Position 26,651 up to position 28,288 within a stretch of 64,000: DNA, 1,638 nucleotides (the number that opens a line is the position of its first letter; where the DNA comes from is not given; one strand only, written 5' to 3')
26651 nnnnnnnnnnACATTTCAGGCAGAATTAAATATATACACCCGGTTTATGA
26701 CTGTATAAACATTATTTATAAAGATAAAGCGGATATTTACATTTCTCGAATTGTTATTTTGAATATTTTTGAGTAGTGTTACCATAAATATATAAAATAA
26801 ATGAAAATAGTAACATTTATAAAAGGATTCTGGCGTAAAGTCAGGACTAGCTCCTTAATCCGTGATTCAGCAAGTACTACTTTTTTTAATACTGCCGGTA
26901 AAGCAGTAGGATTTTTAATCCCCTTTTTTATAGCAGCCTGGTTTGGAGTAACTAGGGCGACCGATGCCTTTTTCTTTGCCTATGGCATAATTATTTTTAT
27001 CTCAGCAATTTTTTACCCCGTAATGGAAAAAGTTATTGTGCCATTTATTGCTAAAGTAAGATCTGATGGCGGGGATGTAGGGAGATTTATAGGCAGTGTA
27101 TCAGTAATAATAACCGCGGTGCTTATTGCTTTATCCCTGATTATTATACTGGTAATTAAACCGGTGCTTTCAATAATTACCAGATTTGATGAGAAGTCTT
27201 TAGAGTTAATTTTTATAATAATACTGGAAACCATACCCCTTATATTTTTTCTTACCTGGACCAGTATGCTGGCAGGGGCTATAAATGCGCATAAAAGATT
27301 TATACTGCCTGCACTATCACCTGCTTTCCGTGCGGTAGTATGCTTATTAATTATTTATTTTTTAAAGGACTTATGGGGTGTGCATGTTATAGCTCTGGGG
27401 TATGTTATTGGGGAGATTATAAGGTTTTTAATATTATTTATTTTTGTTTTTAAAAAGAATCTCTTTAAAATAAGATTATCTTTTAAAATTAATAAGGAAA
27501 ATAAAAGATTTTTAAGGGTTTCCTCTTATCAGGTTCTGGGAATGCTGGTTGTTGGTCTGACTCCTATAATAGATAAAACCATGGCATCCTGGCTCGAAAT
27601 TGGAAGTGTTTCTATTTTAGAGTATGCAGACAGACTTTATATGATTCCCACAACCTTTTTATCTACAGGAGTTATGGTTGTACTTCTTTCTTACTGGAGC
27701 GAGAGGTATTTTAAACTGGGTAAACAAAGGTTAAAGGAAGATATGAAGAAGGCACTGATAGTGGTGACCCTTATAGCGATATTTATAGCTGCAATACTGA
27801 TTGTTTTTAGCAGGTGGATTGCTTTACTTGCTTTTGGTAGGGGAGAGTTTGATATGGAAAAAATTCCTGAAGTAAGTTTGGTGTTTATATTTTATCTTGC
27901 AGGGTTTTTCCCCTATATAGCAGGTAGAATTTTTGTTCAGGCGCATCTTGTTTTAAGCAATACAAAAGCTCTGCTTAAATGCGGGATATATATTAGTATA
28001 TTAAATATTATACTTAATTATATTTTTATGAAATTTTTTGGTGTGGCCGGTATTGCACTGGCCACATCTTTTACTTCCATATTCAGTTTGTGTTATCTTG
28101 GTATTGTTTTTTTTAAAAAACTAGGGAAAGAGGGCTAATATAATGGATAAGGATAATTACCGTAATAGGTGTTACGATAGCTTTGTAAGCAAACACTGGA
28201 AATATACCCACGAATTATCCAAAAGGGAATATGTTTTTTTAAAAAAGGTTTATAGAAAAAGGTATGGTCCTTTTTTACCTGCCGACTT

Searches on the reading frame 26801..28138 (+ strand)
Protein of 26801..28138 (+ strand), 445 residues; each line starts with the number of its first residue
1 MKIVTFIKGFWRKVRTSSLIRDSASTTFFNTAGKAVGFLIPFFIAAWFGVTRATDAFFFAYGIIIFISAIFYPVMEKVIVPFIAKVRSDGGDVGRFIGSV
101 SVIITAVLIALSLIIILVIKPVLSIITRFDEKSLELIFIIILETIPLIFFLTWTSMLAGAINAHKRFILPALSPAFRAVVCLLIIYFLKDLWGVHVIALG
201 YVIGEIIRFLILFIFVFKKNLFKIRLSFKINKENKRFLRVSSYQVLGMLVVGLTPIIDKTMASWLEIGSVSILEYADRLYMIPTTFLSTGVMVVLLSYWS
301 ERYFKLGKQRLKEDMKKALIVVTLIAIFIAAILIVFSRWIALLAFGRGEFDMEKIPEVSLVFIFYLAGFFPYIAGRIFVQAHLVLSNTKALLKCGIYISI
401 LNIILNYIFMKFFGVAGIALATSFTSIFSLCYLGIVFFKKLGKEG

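Call 38: search_protein_families(library=pfam, proteins=[window:26801-28138:+], max_evalue=0.00001)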
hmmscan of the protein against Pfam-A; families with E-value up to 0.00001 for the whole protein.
window:26801-28138:+ (445 aa): 2 families
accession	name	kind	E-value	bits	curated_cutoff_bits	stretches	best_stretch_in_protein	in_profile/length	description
PF03023.19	MurJ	-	2.6e-57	194.9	27.4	1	44-440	1-402/451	Lipid II flippase MurJ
PF01554.23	MatE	-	7.5e-06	26.2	24.9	1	246-408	4-161/161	MatE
